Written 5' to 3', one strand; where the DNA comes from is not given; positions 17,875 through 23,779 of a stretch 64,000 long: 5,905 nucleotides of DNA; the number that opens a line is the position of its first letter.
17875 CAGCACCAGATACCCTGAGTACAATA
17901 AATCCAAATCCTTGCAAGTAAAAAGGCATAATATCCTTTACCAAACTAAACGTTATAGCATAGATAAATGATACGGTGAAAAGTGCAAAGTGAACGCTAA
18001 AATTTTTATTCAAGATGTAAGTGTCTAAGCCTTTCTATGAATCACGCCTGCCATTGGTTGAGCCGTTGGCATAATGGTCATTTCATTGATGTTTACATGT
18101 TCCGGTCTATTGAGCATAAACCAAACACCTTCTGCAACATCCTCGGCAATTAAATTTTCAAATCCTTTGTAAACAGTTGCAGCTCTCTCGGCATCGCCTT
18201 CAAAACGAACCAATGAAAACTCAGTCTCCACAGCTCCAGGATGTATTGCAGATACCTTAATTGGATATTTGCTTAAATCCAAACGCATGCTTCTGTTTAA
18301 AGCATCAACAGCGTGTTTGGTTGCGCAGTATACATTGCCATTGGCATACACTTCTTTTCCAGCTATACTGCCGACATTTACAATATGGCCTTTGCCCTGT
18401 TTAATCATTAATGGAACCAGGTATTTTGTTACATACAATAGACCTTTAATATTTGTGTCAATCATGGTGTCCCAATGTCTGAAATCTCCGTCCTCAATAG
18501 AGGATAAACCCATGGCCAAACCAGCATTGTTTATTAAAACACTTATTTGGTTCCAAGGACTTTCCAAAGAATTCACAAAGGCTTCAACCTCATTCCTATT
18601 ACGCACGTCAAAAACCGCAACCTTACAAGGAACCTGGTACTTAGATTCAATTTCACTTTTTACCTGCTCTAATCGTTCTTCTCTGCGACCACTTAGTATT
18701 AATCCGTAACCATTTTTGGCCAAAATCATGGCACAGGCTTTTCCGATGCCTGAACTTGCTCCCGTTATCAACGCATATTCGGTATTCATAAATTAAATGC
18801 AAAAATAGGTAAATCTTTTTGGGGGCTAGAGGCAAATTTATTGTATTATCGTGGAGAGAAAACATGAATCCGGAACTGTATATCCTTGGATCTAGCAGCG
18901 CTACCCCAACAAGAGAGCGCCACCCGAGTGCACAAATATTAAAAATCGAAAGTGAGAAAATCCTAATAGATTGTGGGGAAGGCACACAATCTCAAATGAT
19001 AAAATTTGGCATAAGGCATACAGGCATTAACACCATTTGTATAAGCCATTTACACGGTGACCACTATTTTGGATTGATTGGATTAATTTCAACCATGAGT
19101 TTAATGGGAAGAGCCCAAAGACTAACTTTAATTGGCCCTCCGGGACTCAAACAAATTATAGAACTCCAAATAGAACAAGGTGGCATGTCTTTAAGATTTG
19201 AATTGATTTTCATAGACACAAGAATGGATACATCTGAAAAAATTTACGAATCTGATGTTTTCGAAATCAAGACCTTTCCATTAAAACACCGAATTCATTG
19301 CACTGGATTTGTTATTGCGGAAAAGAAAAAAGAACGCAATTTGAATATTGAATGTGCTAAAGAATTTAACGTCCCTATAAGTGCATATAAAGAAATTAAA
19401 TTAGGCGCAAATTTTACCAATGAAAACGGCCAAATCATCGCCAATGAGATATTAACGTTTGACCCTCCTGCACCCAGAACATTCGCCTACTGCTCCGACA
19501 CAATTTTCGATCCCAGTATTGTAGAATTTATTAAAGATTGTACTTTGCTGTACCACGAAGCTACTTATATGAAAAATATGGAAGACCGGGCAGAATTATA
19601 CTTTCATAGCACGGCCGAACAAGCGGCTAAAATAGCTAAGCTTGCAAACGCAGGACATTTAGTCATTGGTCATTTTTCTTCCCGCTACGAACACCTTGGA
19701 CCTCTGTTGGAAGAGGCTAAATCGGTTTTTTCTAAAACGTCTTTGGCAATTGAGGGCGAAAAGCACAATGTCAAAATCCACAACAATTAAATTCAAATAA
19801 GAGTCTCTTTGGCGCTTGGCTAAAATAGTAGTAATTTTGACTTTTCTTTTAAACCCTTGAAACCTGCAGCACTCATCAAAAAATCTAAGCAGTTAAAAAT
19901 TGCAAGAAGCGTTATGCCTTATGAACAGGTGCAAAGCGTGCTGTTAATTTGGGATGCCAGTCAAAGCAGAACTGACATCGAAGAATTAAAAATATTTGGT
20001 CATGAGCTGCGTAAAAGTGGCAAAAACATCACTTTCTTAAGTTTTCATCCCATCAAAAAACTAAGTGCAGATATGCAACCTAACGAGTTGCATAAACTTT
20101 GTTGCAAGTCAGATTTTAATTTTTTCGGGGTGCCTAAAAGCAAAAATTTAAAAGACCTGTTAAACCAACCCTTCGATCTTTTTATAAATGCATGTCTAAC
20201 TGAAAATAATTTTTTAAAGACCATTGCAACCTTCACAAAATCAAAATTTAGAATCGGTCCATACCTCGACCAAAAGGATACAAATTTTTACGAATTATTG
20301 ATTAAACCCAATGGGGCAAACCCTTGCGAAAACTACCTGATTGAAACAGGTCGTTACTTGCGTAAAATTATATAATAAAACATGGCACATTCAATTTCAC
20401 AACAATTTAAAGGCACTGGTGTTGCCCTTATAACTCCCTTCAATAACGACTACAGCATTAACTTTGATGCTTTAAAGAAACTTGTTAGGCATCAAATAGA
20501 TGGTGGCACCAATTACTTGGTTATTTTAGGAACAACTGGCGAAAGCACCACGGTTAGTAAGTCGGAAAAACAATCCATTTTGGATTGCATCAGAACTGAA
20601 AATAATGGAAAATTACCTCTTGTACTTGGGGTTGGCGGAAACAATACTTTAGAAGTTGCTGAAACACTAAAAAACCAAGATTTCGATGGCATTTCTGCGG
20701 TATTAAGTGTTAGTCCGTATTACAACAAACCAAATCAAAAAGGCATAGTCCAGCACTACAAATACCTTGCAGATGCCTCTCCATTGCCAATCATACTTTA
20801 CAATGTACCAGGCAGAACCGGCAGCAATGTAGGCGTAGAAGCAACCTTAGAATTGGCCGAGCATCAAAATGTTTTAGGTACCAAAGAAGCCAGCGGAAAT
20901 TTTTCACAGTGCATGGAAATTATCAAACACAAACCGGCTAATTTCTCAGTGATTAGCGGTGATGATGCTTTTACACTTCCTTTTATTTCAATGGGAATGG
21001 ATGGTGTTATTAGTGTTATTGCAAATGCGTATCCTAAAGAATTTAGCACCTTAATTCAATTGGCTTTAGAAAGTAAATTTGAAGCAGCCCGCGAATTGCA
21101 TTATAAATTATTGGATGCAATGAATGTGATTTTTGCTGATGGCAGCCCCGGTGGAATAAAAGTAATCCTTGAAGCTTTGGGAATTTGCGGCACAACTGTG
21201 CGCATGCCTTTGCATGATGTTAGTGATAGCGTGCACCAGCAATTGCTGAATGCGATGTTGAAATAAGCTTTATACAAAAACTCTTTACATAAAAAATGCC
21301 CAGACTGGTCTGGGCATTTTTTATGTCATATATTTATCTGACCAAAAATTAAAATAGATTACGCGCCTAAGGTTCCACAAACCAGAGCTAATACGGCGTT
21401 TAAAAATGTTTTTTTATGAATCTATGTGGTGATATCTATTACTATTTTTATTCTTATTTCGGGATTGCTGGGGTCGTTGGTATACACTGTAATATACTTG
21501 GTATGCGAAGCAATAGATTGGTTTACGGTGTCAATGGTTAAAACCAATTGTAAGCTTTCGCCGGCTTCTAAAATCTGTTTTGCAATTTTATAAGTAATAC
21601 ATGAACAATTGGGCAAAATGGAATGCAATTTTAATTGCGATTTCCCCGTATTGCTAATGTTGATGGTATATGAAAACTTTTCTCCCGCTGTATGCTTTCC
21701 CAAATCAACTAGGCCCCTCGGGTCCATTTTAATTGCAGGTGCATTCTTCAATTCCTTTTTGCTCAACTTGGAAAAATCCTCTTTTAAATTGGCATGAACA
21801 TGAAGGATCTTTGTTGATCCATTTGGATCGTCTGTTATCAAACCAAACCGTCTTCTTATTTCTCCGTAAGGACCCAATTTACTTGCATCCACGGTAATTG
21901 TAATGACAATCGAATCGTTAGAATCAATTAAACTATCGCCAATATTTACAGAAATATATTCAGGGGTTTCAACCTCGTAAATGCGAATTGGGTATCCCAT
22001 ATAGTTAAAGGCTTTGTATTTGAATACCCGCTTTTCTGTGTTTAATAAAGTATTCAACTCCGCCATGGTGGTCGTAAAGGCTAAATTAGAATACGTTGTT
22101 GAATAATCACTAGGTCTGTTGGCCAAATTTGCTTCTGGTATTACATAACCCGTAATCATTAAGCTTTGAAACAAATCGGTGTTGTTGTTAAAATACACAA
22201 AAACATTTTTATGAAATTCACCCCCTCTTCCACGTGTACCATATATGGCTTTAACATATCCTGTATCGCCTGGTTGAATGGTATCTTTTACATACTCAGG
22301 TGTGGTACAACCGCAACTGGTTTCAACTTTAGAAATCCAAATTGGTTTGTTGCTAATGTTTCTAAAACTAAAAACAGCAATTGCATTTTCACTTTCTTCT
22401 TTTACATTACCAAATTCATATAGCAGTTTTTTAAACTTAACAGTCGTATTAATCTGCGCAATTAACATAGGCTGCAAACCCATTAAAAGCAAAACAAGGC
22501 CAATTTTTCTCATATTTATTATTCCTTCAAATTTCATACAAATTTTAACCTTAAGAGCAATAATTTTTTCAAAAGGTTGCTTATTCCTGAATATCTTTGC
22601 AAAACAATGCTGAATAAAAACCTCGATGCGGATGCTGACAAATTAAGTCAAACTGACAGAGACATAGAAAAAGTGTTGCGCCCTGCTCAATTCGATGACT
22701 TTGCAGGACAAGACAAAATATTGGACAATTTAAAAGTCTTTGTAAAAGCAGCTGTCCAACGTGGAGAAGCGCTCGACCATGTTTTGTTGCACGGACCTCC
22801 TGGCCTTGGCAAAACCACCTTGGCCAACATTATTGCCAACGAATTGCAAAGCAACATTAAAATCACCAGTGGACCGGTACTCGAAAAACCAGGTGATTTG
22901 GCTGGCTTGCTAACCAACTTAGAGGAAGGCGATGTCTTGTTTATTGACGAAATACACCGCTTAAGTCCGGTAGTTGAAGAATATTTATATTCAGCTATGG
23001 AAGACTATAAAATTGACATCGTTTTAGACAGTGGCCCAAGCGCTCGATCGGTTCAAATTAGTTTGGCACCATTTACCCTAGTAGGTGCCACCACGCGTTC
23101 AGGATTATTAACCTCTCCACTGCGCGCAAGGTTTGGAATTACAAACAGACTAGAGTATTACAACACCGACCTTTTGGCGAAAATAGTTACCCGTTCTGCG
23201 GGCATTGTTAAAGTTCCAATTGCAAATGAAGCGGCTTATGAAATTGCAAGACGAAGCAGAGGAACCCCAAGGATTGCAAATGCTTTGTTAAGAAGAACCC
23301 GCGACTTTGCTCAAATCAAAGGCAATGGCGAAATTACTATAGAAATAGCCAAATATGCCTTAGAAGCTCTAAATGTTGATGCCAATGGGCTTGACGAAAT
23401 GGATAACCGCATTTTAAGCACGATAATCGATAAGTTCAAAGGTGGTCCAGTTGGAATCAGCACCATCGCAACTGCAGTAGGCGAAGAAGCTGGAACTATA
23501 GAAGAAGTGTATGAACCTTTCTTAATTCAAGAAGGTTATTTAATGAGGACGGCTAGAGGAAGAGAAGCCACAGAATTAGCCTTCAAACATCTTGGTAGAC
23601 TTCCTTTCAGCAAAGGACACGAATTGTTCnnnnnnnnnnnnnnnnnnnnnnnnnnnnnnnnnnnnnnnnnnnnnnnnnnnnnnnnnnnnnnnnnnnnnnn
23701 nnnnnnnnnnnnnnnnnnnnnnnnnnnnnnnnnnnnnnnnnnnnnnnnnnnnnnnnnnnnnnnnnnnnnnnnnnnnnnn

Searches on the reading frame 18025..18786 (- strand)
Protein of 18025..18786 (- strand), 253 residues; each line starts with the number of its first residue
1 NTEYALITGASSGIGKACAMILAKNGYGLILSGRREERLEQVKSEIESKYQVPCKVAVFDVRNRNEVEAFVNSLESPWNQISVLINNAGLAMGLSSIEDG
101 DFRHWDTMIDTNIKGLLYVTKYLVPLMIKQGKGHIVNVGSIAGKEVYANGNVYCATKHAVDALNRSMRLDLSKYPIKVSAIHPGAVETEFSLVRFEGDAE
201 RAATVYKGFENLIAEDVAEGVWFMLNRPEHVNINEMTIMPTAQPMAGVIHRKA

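Call 46: search_protein_families(library=pfam, proteins=[window:18025-18786:-], max_evalue=0.0001)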
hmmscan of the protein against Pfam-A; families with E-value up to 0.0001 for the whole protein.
window:18025-18786:- (253 aa): 5 families
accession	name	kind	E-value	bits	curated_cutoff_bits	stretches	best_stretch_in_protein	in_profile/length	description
PF00106.31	adh_short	-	1.3e-53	181.9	26.6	1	4-191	2-187/195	short chain dehydrogenase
PF13561.12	adh_short_C2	-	7e-39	134.2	27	1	9-225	1-217/236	Enoyl-(Acyl carrier protein) reductase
PF08659.16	KR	-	1.2e-12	48.5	22.6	1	6-168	4-164/180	KR domain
PF01370.27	Epimerase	-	2.9e-05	24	20.9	0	5-161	1-150/240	NAD dependent epimerase/dehydratase family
PF02719.21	Polysacc_synt_2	-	7.4e-05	22.5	20.2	0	6-171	2-156/293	Polysaccharide biosynthesis protein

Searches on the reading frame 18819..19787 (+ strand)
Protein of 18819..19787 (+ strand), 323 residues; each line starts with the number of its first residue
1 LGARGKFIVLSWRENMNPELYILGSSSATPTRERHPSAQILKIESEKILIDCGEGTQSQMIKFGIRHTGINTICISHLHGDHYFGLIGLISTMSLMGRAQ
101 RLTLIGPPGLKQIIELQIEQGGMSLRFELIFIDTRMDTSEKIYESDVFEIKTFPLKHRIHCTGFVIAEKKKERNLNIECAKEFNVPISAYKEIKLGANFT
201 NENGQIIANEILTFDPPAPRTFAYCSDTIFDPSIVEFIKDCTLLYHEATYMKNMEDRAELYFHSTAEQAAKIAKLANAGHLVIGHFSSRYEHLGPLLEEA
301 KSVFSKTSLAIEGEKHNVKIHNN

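Call 46: search_protein_families(library=pfam, proteins=[window:18819-19787:+], max_evalue=0.0001)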
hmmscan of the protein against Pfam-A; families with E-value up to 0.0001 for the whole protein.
window:18819-19787:+ (323 aa): 3 families
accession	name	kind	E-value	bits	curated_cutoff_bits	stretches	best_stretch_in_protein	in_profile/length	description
PF12706.13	Lactamase_B_2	-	1.4e-12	48.1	27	1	47-167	2-131/200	Beta-lactamase superfamily domain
PF00753.33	Lactamase_B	-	1.3e-06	28.9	22.7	1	41-91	11-65/196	Metallo-beta-lactamase superfamily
PF23023.1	Anti-Pycsar_Apyc1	-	2.3e-05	24.4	50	1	22-86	7-70/250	Anti-Pycsar protein Apyc1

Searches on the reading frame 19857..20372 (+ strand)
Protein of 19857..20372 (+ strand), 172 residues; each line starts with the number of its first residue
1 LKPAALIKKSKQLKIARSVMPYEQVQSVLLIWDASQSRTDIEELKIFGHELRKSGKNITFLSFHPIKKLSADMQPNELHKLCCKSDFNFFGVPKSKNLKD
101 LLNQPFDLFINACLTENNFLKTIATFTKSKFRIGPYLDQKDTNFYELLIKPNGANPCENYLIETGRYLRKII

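Call 46: search_protein_families(library=pfam, proteins=[window:19857-20372:+], max_evalue=0.0001)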
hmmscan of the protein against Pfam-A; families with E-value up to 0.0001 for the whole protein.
window:19857-20372:+ (172 aa): 1 family
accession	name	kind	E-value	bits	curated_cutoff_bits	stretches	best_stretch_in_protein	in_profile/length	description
PF21857.2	DUF6913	-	1.4e-25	90.6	27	1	8-171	11-166/166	Family of unknown function (DUF6913)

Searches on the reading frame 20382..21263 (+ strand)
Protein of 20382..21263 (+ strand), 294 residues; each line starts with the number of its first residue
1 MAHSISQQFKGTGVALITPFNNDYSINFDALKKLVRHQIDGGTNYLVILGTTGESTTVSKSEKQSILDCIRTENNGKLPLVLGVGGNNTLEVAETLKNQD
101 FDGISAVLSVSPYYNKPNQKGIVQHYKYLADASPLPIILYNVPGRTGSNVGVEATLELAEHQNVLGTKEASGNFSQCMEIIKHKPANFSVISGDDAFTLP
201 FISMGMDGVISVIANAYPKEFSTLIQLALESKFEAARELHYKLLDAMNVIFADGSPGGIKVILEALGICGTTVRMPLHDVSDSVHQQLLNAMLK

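Call 46: search_protein_families(library=pfam, proteins=[window:20382-21263:+], max_evalue=0.0001)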
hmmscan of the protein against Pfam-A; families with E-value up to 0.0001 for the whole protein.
window:20382-21263:+ (294 aa): 1 family
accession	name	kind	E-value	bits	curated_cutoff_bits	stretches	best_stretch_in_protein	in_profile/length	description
PF00701.28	DHDPS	-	4.3e-77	259.1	22.1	1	9-290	2-284/289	Dihydrodipicolinate synthetase family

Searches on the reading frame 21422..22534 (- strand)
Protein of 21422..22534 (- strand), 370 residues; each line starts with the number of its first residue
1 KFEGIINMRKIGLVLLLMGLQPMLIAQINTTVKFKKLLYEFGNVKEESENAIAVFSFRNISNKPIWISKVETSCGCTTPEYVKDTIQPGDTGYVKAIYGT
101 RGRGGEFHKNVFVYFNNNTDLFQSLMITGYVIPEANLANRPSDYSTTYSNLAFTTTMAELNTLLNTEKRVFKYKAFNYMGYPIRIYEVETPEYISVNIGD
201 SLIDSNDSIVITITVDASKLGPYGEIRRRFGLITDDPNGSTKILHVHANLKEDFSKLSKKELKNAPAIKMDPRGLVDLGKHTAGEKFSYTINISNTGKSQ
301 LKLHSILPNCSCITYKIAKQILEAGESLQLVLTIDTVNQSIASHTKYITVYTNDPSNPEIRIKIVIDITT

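Call 46: search_protein_families(library=pfam, proteins=[window:21422-22534:-], max_evalue=0.0001)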
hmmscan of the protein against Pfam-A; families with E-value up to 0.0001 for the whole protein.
window:21422-22534:- (370 aa): 2 families
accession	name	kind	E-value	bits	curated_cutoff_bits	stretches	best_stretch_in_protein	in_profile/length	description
PF07610.17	DUF1573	-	1.5e-42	144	26.1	2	33-130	2-97/98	Protein of unknown function (DUF1573)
PF22544.2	HYDIN_VesB_CFA65-like_Ig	-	1.3e-26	93.2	25.5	2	275-364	9-97/100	HYDIN/CFA65/VesB-like, Ig-like domain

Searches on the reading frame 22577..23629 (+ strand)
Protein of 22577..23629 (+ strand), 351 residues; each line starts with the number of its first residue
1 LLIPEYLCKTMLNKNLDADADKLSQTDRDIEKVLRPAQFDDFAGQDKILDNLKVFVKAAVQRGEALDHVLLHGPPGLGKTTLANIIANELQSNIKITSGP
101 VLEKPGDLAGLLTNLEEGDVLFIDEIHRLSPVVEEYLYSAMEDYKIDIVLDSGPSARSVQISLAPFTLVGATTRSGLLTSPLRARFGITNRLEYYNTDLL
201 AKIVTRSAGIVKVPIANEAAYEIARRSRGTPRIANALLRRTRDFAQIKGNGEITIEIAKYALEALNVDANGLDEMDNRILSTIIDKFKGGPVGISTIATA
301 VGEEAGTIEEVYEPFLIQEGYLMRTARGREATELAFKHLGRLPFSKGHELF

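Call 46: search_protein_families(library=pfam, proteins=[window:22577-23629:+], max_evalue=0.0001)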
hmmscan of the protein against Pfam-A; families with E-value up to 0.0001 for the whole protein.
window:22577-23629:+ (351 aa): 11 families
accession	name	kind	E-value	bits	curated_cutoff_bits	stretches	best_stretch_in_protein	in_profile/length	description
PF05496.18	RuvB_N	-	1.8e-78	262.2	27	1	34-192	1-159/159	Holliday junction DNA helicase RuvB P-loop domain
PF17864.7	AAA_lid_4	-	4.4e-30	103.7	27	1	195-268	1-74/74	RuvB AAA lid domain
PF05491.19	RuvB_C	-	1.5e-25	89.3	24.7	1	270-339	2-71/72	RuvB C-terminal winged helix domain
PF00004.35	AAA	-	4.6e-20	72.8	21.2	1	69-191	1-128/131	ATPase family associated with various cellular activities (AAA)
PF07728.20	AAA_5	-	2e-08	34.8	22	1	68-185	1-138/139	AAA domain (dynein-related subfamily)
PF13401.12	AAA_22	-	1.3e-06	29.1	27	0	69-93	8-35/130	AAA domain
PF13191.12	AAA_16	-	2e-06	28.8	32.6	1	42-93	2-51/167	AAA ATPase domain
PF07726.17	AAA_3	-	1.5e-05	25.3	27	0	68-148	1-93/131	ATPase family associated with various cellular activities (AAA)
PF20720.3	nSTAND3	-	2.2e-05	24.6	27.2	1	57-124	8-72/155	Novel STAND NTPase 3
PF08298.17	AAA_PrkA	-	3.3e-05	23.5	25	1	21-108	40-129/358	PrkA AAA domain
PF01078.27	Mg_chelatase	-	5.9e-05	23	20.3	0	67-87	23-43/207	Magnesium chelatase, subunit ChlI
